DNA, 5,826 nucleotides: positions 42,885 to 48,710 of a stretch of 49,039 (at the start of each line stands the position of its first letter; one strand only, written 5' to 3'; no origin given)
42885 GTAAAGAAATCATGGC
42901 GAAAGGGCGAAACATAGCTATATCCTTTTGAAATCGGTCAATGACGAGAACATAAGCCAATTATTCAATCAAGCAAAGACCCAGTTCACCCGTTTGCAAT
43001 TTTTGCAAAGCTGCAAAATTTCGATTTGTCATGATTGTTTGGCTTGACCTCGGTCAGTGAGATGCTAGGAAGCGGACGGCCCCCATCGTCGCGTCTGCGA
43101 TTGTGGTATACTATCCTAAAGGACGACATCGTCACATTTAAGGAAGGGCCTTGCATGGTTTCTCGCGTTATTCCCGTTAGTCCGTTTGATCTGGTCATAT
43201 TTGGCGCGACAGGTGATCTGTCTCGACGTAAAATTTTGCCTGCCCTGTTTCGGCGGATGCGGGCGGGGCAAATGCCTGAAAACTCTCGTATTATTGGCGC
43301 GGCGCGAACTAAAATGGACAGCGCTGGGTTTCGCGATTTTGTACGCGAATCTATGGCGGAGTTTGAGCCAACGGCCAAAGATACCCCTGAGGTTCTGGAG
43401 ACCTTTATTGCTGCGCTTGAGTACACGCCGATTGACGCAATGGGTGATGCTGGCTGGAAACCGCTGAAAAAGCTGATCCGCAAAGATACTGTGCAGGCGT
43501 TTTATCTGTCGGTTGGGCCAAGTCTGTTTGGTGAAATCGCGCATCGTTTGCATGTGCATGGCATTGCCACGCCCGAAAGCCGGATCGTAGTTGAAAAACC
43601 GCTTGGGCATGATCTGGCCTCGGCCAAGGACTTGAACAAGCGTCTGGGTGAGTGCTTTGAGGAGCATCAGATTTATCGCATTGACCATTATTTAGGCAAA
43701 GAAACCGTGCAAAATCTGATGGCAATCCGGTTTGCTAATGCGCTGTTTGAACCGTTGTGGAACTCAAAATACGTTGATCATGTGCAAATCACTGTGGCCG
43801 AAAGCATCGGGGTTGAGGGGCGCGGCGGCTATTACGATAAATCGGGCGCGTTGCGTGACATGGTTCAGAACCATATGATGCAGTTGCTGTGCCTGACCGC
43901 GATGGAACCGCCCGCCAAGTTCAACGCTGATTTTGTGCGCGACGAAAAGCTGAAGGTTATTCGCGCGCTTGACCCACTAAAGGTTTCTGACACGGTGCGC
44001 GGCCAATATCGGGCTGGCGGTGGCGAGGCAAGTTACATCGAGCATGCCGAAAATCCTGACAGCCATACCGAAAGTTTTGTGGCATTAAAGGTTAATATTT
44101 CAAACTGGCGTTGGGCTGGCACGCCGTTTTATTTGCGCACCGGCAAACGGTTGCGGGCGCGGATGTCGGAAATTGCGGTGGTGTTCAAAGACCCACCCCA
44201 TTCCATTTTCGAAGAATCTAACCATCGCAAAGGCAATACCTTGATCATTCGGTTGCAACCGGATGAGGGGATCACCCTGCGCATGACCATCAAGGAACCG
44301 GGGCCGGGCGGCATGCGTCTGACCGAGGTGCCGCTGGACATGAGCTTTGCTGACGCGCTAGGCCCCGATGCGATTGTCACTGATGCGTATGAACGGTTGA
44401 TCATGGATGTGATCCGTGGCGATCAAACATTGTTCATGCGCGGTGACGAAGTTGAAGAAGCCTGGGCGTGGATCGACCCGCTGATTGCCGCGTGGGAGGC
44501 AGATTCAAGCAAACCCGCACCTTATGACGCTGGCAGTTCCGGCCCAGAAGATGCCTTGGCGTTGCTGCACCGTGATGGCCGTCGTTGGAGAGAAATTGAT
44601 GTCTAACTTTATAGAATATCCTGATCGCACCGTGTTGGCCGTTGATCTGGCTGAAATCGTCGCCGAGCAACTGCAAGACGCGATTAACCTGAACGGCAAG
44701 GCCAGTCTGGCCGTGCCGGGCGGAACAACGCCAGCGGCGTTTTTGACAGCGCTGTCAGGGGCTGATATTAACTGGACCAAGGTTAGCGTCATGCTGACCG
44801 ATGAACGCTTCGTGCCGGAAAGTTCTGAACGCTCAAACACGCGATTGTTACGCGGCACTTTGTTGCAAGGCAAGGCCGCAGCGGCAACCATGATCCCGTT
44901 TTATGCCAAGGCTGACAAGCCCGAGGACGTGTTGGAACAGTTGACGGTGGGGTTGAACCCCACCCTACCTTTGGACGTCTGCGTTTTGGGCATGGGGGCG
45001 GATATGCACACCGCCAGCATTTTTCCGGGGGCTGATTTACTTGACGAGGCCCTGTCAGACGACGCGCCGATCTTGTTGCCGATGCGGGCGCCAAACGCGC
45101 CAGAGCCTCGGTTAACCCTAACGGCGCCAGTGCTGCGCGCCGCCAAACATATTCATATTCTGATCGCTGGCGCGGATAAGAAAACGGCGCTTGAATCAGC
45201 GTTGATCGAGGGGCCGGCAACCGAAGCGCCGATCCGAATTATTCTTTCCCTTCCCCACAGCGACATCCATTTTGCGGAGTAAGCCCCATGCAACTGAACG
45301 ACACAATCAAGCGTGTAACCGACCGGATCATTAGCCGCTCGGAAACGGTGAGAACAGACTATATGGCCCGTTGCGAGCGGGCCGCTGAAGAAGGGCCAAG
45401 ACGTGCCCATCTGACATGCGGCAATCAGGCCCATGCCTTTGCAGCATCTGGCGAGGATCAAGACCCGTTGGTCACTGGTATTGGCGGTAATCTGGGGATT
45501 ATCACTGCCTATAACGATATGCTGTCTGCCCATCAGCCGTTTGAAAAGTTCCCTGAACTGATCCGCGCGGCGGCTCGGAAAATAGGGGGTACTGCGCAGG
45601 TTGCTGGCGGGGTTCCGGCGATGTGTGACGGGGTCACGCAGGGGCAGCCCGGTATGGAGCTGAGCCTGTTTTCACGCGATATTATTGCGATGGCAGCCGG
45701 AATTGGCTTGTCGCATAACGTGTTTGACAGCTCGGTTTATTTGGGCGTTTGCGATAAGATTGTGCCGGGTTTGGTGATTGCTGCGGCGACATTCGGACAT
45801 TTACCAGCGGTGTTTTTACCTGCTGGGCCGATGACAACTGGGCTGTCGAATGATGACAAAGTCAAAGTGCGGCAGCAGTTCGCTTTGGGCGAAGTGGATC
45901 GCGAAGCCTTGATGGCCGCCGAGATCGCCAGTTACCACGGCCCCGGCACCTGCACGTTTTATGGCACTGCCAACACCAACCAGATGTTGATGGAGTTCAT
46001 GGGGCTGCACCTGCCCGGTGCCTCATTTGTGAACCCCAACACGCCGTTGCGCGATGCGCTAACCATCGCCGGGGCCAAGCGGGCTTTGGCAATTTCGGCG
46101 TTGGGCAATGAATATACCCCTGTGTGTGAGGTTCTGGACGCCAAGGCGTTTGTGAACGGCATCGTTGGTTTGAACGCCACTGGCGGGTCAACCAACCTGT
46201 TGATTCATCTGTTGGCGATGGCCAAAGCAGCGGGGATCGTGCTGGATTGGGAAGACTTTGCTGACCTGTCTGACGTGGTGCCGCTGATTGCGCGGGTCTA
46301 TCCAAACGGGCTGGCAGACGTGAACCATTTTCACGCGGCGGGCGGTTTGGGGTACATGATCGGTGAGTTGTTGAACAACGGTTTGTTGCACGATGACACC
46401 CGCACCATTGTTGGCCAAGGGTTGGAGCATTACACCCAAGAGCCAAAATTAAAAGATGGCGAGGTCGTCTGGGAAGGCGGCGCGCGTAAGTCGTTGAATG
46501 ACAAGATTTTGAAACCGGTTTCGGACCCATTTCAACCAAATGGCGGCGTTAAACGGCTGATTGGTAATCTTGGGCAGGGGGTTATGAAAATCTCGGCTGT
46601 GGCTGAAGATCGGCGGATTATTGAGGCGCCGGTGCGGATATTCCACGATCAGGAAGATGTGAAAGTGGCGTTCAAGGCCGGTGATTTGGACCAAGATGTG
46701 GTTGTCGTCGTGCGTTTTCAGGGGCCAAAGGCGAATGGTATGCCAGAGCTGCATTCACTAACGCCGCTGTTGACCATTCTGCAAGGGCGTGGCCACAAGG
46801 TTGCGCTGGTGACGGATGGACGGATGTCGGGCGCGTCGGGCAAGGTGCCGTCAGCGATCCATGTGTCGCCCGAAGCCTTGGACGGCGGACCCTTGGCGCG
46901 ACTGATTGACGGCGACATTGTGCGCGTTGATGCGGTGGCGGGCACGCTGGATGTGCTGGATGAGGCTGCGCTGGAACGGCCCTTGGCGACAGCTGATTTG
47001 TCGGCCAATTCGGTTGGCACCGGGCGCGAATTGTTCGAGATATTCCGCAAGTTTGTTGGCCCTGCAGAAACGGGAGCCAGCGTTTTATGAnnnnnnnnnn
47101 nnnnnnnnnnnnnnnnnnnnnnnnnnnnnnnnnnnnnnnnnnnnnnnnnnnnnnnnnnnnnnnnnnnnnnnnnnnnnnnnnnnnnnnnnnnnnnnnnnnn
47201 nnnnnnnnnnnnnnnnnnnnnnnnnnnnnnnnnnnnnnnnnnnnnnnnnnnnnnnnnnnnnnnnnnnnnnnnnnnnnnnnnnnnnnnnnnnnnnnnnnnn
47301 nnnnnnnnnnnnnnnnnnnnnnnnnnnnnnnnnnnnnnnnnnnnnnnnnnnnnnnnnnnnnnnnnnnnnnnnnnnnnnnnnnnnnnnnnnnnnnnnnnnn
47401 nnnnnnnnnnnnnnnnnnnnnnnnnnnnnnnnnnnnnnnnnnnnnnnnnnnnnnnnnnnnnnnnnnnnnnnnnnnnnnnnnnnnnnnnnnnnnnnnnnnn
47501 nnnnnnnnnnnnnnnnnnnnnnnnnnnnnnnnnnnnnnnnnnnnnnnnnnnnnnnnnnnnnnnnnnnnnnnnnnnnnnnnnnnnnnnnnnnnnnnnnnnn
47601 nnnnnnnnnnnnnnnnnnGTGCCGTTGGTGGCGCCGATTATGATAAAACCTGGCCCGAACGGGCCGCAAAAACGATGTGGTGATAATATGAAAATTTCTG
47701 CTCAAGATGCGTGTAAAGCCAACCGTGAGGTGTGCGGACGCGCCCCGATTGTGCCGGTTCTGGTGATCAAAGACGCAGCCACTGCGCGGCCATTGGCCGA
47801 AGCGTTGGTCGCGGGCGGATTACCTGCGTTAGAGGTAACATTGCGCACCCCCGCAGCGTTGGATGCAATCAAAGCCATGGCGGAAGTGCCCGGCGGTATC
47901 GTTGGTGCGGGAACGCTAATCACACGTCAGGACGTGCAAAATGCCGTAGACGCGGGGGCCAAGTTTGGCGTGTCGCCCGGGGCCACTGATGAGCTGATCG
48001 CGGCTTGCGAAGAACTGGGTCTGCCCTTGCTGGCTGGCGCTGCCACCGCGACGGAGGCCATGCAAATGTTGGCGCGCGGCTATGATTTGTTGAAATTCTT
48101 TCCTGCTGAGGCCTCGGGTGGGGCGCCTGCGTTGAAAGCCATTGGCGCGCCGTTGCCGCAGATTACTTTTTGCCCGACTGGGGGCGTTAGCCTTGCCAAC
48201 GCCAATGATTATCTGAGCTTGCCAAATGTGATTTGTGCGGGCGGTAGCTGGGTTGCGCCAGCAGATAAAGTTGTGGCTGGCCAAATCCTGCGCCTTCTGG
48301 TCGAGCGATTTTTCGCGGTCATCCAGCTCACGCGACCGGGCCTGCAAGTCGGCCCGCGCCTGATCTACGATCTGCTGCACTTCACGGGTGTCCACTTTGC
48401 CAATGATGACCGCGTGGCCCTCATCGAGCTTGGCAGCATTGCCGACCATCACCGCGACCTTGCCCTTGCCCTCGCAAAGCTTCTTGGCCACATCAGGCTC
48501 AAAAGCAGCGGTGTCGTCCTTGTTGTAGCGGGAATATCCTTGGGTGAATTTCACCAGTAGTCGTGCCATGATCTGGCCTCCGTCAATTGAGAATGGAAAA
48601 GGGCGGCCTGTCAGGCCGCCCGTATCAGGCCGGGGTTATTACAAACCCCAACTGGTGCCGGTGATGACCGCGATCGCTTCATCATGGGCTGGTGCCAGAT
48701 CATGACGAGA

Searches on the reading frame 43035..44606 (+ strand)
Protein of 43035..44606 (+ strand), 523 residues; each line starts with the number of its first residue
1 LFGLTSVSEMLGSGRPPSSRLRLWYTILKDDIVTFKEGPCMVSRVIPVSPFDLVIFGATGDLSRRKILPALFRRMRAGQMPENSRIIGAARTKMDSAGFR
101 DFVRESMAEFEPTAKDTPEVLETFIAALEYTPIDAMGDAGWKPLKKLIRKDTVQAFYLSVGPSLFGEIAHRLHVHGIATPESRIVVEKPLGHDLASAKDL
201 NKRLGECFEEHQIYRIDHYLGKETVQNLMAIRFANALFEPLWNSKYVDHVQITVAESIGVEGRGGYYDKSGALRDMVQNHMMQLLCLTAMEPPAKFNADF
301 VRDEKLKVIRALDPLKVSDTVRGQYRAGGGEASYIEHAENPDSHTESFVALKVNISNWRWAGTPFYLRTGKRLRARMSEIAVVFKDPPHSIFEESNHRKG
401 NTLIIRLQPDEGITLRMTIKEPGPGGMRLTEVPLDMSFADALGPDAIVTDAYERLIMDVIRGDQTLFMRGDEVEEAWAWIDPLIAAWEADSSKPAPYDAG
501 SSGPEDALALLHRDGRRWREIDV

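Call 95: search_protein_families(library=pfam, proteins=[window:43035-44606:+], max_evalue=0.000001)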
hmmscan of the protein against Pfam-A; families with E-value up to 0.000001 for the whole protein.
window:43035-44606:+ (523 aa): 2 families
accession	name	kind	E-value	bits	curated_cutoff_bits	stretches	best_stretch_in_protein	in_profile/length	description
PF02781.21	G6PD_C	-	6.1e-116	387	27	1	229-519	1-296/296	Glucose-6-phosphate dehydrogenase, C-terminal domain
PF00479.28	G6PD_N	-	2.6e-57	194.9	22.1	1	54-227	1-183/183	Glucose-6-phosphate dehydrogenase, NAD binding domain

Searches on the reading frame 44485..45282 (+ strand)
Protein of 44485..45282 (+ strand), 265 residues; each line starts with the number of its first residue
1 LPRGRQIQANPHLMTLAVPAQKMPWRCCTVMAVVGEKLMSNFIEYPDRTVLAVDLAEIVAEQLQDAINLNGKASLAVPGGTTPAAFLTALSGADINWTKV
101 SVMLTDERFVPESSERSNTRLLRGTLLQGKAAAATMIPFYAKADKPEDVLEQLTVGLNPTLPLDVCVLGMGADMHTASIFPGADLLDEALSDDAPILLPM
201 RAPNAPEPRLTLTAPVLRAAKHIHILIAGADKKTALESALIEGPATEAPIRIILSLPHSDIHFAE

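Call 95: search_protein_families(library=pfam, proteins=[window:44485-45282:+], max_evalue=0.000001)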
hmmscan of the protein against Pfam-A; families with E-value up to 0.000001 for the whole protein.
window:44485-45282:+ (265 aa): 1 family
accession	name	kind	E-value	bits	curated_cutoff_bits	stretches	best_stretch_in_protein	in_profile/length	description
PF01182.26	Glucosamine_iso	-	3.2e-51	174.8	27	1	47-253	2-216/225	Glucosamine-6-phosphate isomerases/6-phosphogluconolactonase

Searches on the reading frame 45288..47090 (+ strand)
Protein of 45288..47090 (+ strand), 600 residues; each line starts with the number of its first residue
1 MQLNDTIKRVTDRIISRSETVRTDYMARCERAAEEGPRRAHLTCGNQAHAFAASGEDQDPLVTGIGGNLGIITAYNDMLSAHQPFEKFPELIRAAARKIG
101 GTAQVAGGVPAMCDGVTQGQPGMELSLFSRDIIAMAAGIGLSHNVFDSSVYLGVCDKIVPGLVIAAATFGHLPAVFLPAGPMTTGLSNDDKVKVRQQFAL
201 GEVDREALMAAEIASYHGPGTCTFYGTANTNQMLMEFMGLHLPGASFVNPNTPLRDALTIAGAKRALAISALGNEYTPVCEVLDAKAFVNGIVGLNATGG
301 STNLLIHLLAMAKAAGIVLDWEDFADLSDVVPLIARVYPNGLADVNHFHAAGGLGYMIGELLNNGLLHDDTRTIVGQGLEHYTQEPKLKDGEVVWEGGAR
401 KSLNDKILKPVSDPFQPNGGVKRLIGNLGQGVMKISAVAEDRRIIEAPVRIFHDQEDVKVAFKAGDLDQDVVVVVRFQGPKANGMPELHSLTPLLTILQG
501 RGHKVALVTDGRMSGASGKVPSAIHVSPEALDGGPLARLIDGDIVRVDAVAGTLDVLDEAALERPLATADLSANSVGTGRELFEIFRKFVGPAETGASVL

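Call 95: search_protein_families(library=pfam, proteins=[window:45288-47090:+], max_evalue=0.000001)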
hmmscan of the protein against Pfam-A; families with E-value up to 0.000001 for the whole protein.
window:45288-47090:+ (600 aa): 2 families
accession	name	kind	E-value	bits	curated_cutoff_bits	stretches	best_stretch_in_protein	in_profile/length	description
PF00920.27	ILVD_EDD_N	-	4.3e-94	315.7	27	1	69-380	4-314/316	Dihydroxy-acid/6-phosphogluconate dehydratase N-terminal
PF24877.1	ILV_EDD_C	-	1.8e-50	171.5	27.7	1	406-597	1-191/191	Dihydroxy-acid/6-phosphogluconate dehydratase C-terminal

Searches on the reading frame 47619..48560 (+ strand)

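Call 95: search_protein_families(library=pfam, proteins=[window:47619-48560:+], max_evalue=0.000001)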
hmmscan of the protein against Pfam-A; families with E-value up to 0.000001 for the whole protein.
window:47619-48560:+ (313 aa): 1 family
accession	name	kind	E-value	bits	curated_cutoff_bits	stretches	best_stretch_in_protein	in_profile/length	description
PF01081.25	Aldolase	-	2.4e-63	213.6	27.8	1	37-221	3-188/196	KDPG and KHG aldolase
